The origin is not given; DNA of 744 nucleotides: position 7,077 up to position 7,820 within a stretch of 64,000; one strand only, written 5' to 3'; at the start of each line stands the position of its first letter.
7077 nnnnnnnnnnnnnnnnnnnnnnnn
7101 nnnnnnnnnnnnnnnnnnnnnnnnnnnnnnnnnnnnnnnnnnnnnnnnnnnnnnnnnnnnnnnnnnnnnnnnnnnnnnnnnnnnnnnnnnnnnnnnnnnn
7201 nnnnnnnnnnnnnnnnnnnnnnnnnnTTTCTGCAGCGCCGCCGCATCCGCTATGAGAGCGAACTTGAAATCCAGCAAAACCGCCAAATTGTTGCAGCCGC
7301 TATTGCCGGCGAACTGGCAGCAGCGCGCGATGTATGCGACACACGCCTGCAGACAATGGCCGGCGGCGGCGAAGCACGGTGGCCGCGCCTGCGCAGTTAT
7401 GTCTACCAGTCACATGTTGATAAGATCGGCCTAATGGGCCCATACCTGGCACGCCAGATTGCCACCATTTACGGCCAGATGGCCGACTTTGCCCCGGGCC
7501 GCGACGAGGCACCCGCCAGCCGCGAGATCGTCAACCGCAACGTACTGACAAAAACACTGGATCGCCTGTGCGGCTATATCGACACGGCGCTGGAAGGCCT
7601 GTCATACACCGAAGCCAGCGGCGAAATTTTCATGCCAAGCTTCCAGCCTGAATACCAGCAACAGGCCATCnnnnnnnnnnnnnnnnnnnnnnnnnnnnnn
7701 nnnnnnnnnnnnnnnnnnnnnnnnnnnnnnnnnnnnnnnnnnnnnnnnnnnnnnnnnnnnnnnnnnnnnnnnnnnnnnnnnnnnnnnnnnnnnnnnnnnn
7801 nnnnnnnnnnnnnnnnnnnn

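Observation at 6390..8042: Membrane-tethered SNase-like nuclease with a periplasmic catalytic domain and a sizeable cytoplasmic domain, divergent from the rRNA operon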

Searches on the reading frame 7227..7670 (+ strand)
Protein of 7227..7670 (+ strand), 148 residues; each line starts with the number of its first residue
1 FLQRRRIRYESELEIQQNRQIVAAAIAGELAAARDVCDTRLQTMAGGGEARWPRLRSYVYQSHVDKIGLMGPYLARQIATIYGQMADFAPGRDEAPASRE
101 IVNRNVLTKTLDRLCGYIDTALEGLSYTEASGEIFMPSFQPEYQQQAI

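Call 14: search_protein_families(library=pfam, alignment_id=A3, max_evalue=10)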
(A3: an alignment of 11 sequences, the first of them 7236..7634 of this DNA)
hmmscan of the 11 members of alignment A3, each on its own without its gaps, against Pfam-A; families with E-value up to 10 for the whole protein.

A. member 1, window:7236-7634:+ (133 aa): 0 families

B. families by the number of members that match (of 11 scanned): 0 families

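Call 18: search_protein_representatives(alignment_id=A3)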
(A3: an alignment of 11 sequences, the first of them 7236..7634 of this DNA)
Query: 11 sequences, 131 profile positions. Proteins with E-value up to 0.001 (for the whole library): 175; up to 1e-10: 136; up to 1e-30: 111. The best 150 are listed.
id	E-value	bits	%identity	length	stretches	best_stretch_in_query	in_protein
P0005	8.6e-61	220.0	-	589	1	2-130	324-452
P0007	1.4e-56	206.4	-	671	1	1-130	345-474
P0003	2.5e-56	205.5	-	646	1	1-130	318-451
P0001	6.2e-56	204.3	-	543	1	1-130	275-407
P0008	9.0e-54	197.3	-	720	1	2-129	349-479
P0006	1.2e-53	196.9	-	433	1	2-125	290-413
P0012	2.7e-49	182.8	-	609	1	2-130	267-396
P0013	5.2e-46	172.2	-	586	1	3-129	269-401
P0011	6.5e-43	162.1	-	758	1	10-130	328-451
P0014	3.3e-42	159.9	-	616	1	9-130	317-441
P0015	4.0e-41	156.3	-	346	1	11-128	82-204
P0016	4.8e-41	156.1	-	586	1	7-128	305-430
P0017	5.4e-41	155.9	-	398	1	10-130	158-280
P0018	5.9e-41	155.8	-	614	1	11-129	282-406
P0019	9.6e-41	155.1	-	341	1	9-129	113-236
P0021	1.3e-40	154.7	-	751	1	6-127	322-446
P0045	1.7e-38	147.8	-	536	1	12-130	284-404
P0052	2.6e-38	147.2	-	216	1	9-127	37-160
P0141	6.0e-09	52.3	-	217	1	14-120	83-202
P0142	2.9e-08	50.1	-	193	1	7-120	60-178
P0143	3.0e-08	50.0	-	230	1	13-121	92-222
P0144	1.6e-07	47.7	-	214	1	10-89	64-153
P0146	1.2e-06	44.9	-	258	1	6-125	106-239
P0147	1.3e-06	44.8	-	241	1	10-84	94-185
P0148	3.1e-06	43.5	-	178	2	13-86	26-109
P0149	5.6e-06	42.7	-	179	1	15-121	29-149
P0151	1.2e-05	41.5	-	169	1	7-123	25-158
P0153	1.3e-05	41.5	-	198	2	49-123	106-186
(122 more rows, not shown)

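Call 32: predict_structure(alignment_id=A4)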
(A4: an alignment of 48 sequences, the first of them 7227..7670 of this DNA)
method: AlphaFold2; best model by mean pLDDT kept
length: 148 residues; sequences in the alignment: 48
mean_pLDDT: 90.9   pTM: 0.82
mean pLDDT of the five models: 90.9, 90.2, 90.1, 89.4, 88.9
residues with pLDDT >= 90: 110; 70-90: 25; 50-70: 13; < 50: 0
segments of 3 or more residues with pLDDT < 50: none
pLDDT, mean of each block of 10 residues (from residue 1): 96 98 97 96 95 87 95 97 88 57 87 97 98 93 80
secondary structure, 60 per line:
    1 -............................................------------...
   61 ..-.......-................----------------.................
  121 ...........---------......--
elements in order: H2-45 H58-62 H64-70 H72-87 H104-131 H141-146

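Call 35: fold_search(model_id=the predicted structure, library=pdb)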
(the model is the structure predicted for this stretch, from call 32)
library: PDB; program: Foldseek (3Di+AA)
matches with E <= 10: 158; with E <= 0.001: 0
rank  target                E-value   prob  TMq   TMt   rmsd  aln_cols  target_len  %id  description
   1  4hwi_B                9.1e-01  0.51  0.35  0.30  17.1       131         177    9  Crystal structure of ATBAG1 in complex with HSP70 (released 2013-05-29)
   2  6db1_B                1.5e+00  0.47  0.43  0.45   5.4       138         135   12  2.0 Angstrom Resolution Crystal Structure of N-Terminal Ligand-Binding Domain of Putative Methyl-Accepting Chemotaxis  (released 2018-05-16)
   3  9qwr_B                1.5e+00  0.12  0.29  0.25  23.1       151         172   14  MIC60 helical bundle dimer (released 2026-02-25)
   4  1szi                  1.9e+00  0.20  0.34  0.29   7.6       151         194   14  Crystal Structure of the C-terminus of TIP47 (released 2004-07-27)
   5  1ez3_B                2.0e+00  0.11  0.25  0.29  19.6       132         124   10  CRYSTAL STRUCTURE OF THE NEURONAL T-SNARE SYNTAXIN-1A (released 2000-06-07)
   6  8to0_Ai               2.1e+00  0.12  0.28  0.15  25.5       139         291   12  48-nm repeating structure of doublets from mouse sperm flagella (released 2023-11-01)
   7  5j0l_A                2.1e+00  0.10  0.26  0.29  21.3       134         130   10  De novo design of protein homo-oligomers with modular hydrogen bond network-mediated specificity (released 2016-07-06)
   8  8uao_A                2.2e+00  0.14  0.29  0.21  20.8       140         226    8  DpHF18 filament (released 2024-04-10)
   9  5xfs_B                2.4e+00  0.06  0.24  0.21  31.5       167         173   12  Crystal structure of PE8-PPE15 in complex with EspG5 from M. tuberculosis (released 2017-08-30)
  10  1rkc_A                2.5e+00  0.14  0.38  0.24  14.4       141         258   11  Human vinculin head (1-258) in complex with talin's vinculin binding site 3 (residues 1944-1969) (released 2004-01-13)
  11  9s9k_B                2.5e+00  0.09  0.27  0.24  20.0       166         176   10  S. islandicus CdvB (semi open) (released 2026-01-28)
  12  9s9k_A                2.6e+00  0.08  0.26  0.23  20.1       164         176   10  S. islandicus CdvB (semi open) (released 2026-01-28)
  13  5c22_C                2.8e+00  0.04  0.23  0.14  34.7       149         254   11  Crystal structure of Zn-bound HlyD from E. coli (released 2016-02-17)
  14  9n0i_A                2.9e+00  0.25  0.41  0.46   6.1       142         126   11  Crystal structure of KABLE double mutant (Lys14Pro, Leu20Trp) (released 2025-08-20)
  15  8d74_D                2.9e+00  0.06  0.22  0.19  13.1       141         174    8  Cryo-EM structure of human CNTF signaling complex: model containing the interaction core region (released 2023-03-29)
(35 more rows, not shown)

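Call 40: find_homologous_proteins(query=A4, max_evalue=0.001)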
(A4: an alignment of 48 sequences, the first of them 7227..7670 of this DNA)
Query A4 (48 sequences) (148 aa, profile of the alignment): 10 proteins with E <= 0.001 among 8000 candidates.
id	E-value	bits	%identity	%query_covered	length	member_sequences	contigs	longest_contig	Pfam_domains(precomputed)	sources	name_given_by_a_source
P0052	8.8e-55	202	39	84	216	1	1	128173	-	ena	-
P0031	7.2e-53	196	35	90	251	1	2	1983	-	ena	-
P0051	8.8e-53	196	39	76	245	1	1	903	-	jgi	jgi:hypothetical protein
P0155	9.9e-52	193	38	81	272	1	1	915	-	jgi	jgi:hypothetical protein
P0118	2.0e-40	156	46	60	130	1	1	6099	-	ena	-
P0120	1.4e-39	153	35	73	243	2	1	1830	-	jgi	jgi:hypothetical protein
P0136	2.3e-28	117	51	28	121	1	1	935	PF13361.13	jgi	jgi:superfamily I DNA/RNA helicase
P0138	4.0e-22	96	43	36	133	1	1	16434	-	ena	-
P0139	1.5e-20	91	43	45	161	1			-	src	-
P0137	1.2e-10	59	53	51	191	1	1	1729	-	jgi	jgi:hypothetical protein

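Call 59: search_solved_structures(query=A4, max_evalue=10)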
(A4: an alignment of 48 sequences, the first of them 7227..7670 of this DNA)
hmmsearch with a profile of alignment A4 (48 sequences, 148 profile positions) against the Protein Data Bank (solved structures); distinct sequences matched with E-value up to 10: 11.
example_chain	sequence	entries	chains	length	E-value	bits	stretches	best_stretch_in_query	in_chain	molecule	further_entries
5cwp_A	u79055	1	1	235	0.0037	20.3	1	102-144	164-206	Designed helical repeat protein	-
3vop_A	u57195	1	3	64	0.42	13.6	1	102-140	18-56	Protein A27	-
6w29_A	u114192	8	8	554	1.3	12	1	79-128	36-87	Malic enzyme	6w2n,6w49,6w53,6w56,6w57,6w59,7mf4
5lc8_A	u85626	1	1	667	1.5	11.8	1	20-52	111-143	Arachidonate 15-lipoxygenase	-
4g32_A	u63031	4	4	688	1.5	11.8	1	20-52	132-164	15S-LIPOXYGENASE | Arachidonate 15-lipoxygenase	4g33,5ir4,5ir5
4rpe_A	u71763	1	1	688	1.9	11.5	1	20-51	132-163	Linoleate 9/13-lipoxygenase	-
7o9v_A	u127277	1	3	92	3.1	10.8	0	105-137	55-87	General control transcription factor GCN4,hypothetical protein OMM_04225 residues 244-274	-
6xss_A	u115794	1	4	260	4.5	10.2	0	102-140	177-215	C4_nat_HFuse-7900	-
2zdi_A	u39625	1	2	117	6.6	9.7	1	94-144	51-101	Prefoldin subunit beta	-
2zqm_A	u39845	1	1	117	7.1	9.6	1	94-142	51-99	Prefoldin beta subunit 1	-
2wpq_A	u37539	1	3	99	7.4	9.6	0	104-137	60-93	TRIMERIC AUTOTRANSPORTER ADHESIN FRAGMENT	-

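Call 60: search_protein_families(library=ncbifam, proteins=[P0045, P0021, P0143, P0149], max_evalue=1)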
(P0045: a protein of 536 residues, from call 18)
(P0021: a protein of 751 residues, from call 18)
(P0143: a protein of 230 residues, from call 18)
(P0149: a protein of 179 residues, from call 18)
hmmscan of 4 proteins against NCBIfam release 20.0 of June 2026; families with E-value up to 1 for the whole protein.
P0045 (536 aa): 3 families
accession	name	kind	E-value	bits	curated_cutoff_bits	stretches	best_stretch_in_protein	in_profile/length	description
NF047969.1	CaNuclEcnA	equivalog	0.00015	21.8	180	1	109-171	92-150/151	calcium-activated nuclease EcnA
NF033930.1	pneumo_PspA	exception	0.0014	17.4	850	1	345-478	304-437/659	pneumococcal surface protein A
NF005081.0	PRK06518.1-1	equivalog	0.051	12.9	424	1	100-171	159-226/247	hypothetical protein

P0021 (751 aa): 1 family
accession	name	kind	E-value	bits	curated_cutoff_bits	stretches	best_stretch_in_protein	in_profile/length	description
NF047969.1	CaNuclEcnA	equivalog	0.088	12.8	180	1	115-175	93-149/151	calcium-activated nuclease EcnA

P0143 (230 aa): 1 family
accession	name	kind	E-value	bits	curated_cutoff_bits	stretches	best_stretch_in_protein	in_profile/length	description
NF010892.0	PRK14299.1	equivalog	0.038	13.2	392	1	44-97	97-150/291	chaperone protein DnaJ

P0149 (179 aa): 0 families

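Call 61: search_protein_families(library=padloc, proteins=[P0045, P0021, P0143, P0149], max_evalue=0.1)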
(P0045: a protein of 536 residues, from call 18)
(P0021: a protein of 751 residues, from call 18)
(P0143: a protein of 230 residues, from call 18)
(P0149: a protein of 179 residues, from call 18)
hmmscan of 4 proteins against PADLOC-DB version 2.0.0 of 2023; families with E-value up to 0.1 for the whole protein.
P0045 (536 aa): 1 family
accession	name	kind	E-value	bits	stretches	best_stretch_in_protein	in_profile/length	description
PDLC01096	C3a212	-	0.026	11.7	1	108-179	116-186/279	SNc+LTD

P0021 (751 aa): 0 families

P0143 (230 aa): 0 families

P0149 (179 aa): 0 families

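Call 69: fold_search(model_id=the predicted structure, library=viral)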
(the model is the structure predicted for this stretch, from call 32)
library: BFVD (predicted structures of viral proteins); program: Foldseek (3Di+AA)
matches with E <= 10: 170; with E <= 0.001: 0
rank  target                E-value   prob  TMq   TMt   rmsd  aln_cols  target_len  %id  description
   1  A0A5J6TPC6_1          8.9e-01  0.72  0.52  0.10  12.3       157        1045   10  (no name in the UniProt tables at hand)
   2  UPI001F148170         1.2e+00  0.25  0.36  0.39   6.8       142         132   20  (no name look-up for this kind of identifier)
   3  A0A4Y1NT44            1.2e+00  0.18  0.31  0.27  22.6       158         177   13  (no name in the UniProt tables at hand)
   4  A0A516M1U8            1.6e+00  0.47  0.47  0.37   7.8       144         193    8  (no name in the UniProt tables at hand)
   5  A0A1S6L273            1.9e+00  0.12  0.26  0.25  26.1       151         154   14  (no name in the UniProt tables at hand)
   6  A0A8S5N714            2.0e+00  0.13  0.28  0.30  21.5       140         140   16  Uncharacterized protein [Myoviridae sp. ctlHW5]
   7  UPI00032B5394         2.1e+00  0.15  0.34  0.34  27.2       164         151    7  (no name look-up for this kind of identifier)
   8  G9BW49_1              2.2e+00  0.09  0.26  0.06  22.1       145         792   10  (no name in the UniProt tables at hand)
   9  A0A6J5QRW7            2.4e+00  0.20  0.38  0.25  23.6       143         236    7  Internal virion protein [uncultured Caudovirales phage]
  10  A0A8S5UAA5            2.4e+00  0.13  0.31  0.09  22.8       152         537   10  L SHAPED TAIL FIBER PROTEIN [Myoviridae sp. ctNrE4]
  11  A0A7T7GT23            2.4e+00  0.10  0.29  0.11  12.4       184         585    9  (no name in the UniProt tables at hand)
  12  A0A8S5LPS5            2.4e+00  0.09  0.27  0.09  10.5       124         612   10  DNA-directed DNA polymerase [Myoviridae sp. ct0f722]
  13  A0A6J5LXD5            2.7e+00  0.18  0.40  0.16  13.2       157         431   13  Uncharacterized protein [uncultured Caudovirales phage]
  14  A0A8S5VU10            2.7e+00  0.06  0.23  0.12  20.1       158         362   13  Uncharacterized protein [Ackermannviridae sp.]
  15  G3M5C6                2.9e+00  0.23  0.47  0.39   8.4       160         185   11  Uncharacterized protein [Mycobacterium phage Redi]
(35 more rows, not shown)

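Call 71: search_protein_families(library=pfam, proteins=[P0141, P0142, P0143, P0144, P0146, P0147, P0148, P0149, P0151, P0153], max_evalue=1)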
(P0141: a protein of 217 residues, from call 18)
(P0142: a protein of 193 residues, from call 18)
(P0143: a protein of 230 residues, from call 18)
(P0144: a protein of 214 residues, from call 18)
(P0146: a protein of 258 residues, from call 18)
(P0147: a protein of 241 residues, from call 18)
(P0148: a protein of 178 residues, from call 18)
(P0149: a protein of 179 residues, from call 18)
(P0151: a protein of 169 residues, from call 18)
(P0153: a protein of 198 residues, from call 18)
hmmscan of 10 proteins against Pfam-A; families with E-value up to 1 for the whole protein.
P0141 (217 aa): 2 families
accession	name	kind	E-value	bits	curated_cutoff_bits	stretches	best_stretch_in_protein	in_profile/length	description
PF01803.21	LIM_bind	-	0.047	13.6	24.2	1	101-156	34-87/242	LIM-domain binding protein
PF22992.2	C2CH-4th_BIRD-IDD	-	0.14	12.5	26.3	0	75-101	12-34/42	BIRD-IDD transcription factor, fourth C2HC zinc finger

P0142 (193 aa): 1 family
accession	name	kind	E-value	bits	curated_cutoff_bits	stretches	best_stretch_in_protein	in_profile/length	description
PF01993.23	MTD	-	0.16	11.8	25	1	73-105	223-255/274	methylene-5,6,7,8-tetrahydromethanopterin dehydrogenase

P0143 (230 aa): 3 families
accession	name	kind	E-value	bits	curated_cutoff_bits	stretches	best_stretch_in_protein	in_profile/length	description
PF11190.13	DUF2976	-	0.029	14.7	28.2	0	41-79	18-59/87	Protein of unknown function (DUF2976)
PF25254.1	DUF7856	-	0.036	14.1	30.2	1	67-113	173-218/280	Family of unknown function (DUF7856)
PF00335.26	Tetraspanin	-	0.52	10.4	32.1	1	7-69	39-103/225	Tetraspanin family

P0144 (214 aa): 1 family
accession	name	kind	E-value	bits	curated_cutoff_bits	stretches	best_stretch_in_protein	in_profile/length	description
PF14023.12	Bestrophin-like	-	0.095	12.7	32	1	37-93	25-81/232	Bestrophin-like domain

P0146 (258 aa): 0 families

P0147 (241 aa): 3 families
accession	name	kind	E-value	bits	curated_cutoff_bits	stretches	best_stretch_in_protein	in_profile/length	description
PF15860.11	DUF4728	-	0.033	15.3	26.7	1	5-62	25-79/91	Domain of unknown function (DUF4728)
PF12263.13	DUF3611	-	0.059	13.7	27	1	20-81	23-87/175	Protein of unknown function (DUF3611)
PF25421.1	DUF7891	-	0.19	12.4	27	1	172-204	14-46/90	Domain of unknown function (DUF7891)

P0148 (178 aa): 1 family
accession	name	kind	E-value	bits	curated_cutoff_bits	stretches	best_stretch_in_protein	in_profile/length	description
PF13441.11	Gly-zipper_YMGG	-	0.27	11.4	28.9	1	5-37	6-37/45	YMGG-like Gly-zipper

P0149 (179 aa): 3 families
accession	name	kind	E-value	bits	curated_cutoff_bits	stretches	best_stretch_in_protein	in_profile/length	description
PF12059.13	DUF3540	-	0.014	15.7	27.9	1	74-165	63-154/199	Protein of unknown function (DUF3540)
PF21774.3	NagJ_C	-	0.12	13.6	28.3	1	24-58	12-46/114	Hyaluronidase post-catalytic domain-like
PF15136.11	UPF0449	-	0.24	12.4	27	0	23-62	56-95/98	Uncharacterised protein family UPF0449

P0151 (169 aa): 0 families

P0153 (198 aa): 1 family
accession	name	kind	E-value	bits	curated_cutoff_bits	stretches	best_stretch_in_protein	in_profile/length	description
PF23379.1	DUF7096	-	0.079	13.2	27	1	42-70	113-141/208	Domain of unknown function (DUF7096)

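Call 72: find_encoding_contigs(protein=P0052, flank=6000, max_places=3)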
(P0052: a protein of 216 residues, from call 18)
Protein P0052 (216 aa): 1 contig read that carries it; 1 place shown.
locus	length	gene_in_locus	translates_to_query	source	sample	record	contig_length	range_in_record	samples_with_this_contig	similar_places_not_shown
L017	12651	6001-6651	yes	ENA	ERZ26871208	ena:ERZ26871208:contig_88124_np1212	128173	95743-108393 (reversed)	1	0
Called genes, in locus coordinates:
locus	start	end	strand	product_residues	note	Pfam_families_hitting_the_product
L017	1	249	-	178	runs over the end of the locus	PF07687:M20_dimer, PF01546:Peptidase_M20 (weak)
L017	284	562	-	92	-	PF01546:Peptidase_M20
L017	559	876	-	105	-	-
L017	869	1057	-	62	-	-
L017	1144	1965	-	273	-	PF24807:WD40_CDC20-Fz (faint), PF00400:WD40 (faint), PF23414:Beta-prop_EML_2 (faint), PF24817:WD40_WDHD1_1st, PF23381:Beta-prop_IFT122_1st, PF24814:WD40_Prp19, PF25174:Beta-prop_THOC3, PF25175:Beta-prop_WDR5 (weak), +2 more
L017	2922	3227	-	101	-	PF07683:CobW_C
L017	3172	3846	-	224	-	PF02492:cobW, PF03193:RsgA_GTPase (faint)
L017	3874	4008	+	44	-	-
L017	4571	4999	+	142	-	PF05719:GPP34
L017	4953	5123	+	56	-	-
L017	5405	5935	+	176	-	PF00565:SNase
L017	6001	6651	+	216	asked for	-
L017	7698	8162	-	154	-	PF14588:YjgF_endoribonc, PF01042:Ribonuc_L-PSP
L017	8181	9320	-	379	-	PF12679:ABC2_membrane_2, PF12698:ABC2_membrane_3, PF01061:ABC2_membrane, PF12730:ABC2_membrane_4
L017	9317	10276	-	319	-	PF00005:ABC_tran, PF13304:AAA_21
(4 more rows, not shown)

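Call 73: find_encoding_contigs(protein=P0143, flank=6000, max_places=3)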
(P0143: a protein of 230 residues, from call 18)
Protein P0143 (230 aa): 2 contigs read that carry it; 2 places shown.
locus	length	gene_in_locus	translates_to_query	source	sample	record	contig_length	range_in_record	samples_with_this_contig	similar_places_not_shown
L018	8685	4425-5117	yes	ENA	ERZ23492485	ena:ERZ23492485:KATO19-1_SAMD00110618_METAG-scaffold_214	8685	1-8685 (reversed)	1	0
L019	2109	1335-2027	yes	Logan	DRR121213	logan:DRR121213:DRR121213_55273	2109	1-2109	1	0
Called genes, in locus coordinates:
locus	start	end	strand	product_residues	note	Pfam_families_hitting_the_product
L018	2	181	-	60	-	?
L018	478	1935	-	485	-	PF08706:D5_N (weak), PF19263:DUF5906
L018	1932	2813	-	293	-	PF02086:MethyltransfD12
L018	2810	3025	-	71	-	-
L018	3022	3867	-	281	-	-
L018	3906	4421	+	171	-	PF00565:SNase (weak)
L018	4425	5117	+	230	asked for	-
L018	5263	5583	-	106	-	-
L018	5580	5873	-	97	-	-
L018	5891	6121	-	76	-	-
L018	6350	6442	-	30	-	-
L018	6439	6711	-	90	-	-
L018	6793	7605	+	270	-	PF13560:HTH_31, PF01381:HTH_3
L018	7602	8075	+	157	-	PF00565:SNase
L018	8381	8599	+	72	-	-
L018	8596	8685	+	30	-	?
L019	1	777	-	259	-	?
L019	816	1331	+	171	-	PF00565:SNase (weak)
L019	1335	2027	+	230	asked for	-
